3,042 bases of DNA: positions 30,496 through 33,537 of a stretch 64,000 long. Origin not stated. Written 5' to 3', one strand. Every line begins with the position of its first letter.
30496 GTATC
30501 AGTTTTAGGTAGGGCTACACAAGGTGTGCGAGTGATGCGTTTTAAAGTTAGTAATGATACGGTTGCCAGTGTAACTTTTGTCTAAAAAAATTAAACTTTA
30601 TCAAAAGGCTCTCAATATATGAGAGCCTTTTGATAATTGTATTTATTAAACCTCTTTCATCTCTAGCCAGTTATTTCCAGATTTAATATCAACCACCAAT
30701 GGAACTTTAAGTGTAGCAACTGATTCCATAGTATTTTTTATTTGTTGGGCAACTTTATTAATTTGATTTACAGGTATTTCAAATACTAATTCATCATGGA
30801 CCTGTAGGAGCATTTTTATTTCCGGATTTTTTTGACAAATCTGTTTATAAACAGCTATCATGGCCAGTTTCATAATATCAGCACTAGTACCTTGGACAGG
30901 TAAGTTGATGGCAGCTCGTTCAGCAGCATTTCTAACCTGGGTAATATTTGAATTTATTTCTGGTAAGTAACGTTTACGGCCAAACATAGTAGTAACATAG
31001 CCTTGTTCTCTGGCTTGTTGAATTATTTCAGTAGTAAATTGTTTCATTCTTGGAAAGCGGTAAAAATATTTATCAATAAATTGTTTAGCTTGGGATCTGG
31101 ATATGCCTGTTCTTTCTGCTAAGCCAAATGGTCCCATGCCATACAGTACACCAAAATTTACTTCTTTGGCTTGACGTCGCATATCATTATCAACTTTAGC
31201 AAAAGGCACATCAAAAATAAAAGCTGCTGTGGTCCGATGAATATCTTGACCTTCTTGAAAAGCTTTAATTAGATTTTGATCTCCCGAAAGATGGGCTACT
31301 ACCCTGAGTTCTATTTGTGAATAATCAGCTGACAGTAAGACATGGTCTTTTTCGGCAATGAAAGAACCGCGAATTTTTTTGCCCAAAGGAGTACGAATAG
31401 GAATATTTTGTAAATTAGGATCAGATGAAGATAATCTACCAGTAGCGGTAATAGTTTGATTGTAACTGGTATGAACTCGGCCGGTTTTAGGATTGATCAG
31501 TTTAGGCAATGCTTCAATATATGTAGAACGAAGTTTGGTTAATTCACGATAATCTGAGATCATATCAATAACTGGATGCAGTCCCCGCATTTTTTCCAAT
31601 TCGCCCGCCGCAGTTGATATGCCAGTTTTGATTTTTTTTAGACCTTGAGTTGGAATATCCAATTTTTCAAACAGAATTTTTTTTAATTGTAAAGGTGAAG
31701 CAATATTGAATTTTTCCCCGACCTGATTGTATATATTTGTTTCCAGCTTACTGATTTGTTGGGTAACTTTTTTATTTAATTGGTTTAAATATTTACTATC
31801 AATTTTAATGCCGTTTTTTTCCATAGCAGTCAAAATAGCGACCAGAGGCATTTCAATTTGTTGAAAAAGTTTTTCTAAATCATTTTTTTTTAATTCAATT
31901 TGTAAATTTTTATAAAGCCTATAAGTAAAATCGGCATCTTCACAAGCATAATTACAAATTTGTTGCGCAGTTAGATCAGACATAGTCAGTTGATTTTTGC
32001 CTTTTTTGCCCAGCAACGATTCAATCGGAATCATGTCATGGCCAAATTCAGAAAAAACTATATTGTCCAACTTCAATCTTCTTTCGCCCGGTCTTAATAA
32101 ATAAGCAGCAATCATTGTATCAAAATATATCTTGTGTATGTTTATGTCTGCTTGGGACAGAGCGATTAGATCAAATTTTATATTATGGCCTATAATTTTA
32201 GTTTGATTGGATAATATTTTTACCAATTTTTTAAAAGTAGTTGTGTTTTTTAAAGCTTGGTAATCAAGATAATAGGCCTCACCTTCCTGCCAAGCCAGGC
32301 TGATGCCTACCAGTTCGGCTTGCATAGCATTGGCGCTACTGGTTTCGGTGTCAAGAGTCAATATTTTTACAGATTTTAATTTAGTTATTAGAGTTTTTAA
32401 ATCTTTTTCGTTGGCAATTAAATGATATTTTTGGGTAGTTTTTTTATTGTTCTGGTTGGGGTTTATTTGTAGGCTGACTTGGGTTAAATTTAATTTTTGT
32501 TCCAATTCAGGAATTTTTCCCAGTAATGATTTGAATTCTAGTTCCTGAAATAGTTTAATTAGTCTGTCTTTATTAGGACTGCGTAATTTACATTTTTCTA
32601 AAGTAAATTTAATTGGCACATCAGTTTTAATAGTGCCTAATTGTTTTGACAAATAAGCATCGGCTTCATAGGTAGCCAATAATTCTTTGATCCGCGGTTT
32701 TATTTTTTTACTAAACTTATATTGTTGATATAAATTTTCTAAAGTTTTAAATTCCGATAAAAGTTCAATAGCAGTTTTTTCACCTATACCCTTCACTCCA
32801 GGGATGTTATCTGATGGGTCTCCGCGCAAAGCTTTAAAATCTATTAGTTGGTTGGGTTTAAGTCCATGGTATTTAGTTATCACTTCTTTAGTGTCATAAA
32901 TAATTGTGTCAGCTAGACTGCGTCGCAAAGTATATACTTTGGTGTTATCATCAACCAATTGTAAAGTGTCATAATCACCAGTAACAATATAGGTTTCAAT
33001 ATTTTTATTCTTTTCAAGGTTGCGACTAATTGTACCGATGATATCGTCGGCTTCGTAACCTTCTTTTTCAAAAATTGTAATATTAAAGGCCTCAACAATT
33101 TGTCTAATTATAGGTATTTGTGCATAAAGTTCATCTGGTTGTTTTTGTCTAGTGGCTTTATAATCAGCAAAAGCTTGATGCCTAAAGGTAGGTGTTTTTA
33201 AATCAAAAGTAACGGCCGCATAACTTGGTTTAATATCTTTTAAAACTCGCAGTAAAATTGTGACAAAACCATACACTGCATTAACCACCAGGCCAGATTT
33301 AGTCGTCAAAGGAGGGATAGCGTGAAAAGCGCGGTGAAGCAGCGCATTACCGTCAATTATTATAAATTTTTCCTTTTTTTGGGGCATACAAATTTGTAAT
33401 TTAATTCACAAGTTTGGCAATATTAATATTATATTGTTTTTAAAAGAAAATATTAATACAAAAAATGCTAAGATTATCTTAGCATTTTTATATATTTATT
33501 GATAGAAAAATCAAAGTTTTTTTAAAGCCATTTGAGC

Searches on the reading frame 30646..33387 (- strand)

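Call 75: search_protein_families(library=pfam, proteins=[window:30646-33387:-], max_evalue=0.00001)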
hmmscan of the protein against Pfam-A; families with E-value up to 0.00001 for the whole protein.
window:30646-33387:- (913 aa): 5 families
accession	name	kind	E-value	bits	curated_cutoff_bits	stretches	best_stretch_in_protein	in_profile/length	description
PF00476.26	DNA_pol_A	-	5.2e-162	539.6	34.3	1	532-909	2-381/381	DNA polymerase family A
PF02739.22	5_3_exonuc_N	-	1.2e-56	191.4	34.3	1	7-173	1-163/164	5'-3' exonuclease, N-terminal resolvase-like domain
PF01367.25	5_3_exonuc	-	1.6e-32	112.3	40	1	177-273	2-96/97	5'-3' exonuclease, C-terminal SAM fold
PF01612.26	DNA_pol_A_exo1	-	1.5e-26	93.7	23.6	1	321-499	1-172/173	3'-5' exonuclease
PF22619.2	DNA_polI_exo1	-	2.9e-12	47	27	1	347-478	3-131/140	DNA polymerase I, ribonuclease H-like domain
